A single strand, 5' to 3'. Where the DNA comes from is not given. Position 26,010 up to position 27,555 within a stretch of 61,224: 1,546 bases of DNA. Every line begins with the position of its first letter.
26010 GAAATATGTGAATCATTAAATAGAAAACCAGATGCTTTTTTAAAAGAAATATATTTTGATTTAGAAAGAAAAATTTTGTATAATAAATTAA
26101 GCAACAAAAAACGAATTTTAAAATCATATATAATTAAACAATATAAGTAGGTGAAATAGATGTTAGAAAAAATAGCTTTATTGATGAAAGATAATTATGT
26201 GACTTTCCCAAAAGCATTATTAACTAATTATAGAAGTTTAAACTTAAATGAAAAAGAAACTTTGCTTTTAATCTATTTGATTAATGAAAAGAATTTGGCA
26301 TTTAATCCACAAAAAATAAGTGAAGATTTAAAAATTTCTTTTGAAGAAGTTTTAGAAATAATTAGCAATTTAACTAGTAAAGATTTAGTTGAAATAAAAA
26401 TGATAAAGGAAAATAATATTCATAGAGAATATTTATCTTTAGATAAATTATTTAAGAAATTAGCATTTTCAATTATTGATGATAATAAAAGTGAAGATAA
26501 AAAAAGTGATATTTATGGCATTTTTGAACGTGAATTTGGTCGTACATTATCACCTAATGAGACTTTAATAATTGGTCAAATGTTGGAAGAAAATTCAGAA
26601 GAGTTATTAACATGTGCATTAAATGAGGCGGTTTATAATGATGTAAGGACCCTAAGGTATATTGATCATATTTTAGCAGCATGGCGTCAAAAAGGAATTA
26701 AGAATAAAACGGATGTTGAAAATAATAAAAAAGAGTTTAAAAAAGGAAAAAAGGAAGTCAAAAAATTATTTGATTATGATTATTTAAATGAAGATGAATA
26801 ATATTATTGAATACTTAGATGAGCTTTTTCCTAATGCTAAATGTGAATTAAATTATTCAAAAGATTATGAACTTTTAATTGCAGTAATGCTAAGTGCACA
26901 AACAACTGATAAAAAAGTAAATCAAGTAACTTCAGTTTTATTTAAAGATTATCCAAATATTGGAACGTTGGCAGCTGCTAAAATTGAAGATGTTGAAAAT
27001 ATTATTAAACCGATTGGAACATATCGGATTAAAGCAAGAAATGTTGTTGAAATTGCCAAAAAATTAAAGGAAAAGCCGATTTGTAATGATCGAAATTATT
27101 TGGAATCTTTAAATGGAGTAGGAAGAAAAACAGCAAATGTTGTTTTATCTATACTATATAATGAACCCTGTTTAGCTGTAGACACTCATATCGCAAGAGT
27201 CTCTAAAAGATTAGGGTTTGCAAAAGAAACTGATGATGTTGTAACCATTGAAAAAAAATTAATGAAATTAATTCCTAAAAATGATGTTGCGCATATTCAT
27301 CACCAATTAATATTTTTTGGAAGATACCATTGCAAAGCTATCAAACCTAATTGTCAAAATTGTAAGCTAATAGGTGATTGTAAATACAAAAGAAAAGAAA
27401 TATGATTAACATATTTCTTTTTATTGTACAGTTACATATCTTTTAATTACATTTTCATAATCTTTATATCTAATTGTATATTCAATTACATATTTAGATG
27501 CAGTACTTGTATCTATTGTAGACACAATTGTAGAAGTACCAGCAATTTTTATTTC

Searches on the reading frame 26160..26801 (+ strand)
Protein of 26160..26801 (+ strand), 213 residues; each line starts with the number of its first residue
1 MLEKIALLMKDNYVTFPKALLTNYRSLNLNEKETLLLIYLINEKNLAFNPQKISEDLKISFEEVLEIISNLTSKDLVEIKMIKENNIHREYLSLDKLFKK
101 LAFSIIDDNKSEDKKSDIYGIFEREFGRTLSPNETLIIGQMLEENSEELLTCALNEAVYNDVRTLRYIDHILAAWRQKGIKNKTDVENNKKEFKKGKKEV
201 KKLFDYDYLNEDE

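Call 54: search_protein_families(library=pfam, proteins=[window:26160-26801:+], max_evalue=0.00001)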
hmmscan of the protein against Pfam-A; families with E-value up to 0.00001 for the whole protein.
window:26160-26801:+ (213 aa): 2 families
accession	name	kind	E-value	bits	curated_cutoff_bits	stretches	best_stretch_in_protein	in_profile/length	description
PF07261.16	DnaB_2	-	4.3e-17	62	22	1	121-188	3-72/74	Replication initiation and membrane attachment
PF21984.2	DnaD_N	-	1.1e-13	51.7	27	1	16-110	1-98/101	DnaD N-terminal domain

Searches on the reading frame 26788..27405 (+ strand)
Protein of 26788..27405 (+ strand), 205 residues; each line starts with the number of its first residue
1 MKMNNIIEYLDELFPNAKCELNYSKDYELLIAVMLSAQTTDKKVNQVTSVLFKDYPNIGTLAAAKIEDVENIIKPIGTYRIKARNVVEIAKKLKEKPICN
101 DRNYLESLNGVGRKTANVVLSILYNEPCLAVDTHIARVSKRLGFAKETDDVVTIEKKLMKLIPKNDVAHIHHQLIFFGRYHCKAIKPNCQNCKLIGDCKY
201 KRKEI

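Call 54: search_protein_families(library=pfam, proteins=[window:26788-27405:+], max_evalue=0.00001)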
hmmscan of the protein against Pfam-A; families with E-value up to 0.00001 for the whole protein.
window:26788-27405:+ (205 aa): 1 family
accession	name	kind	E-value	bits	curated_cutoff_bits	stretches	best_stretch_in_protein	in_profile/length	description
PF00730.31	HhH-GPD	-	1.2e-23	83.9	26.2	1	31-164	1-108/108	HhH-GPD superfamily base excision DNA repair protein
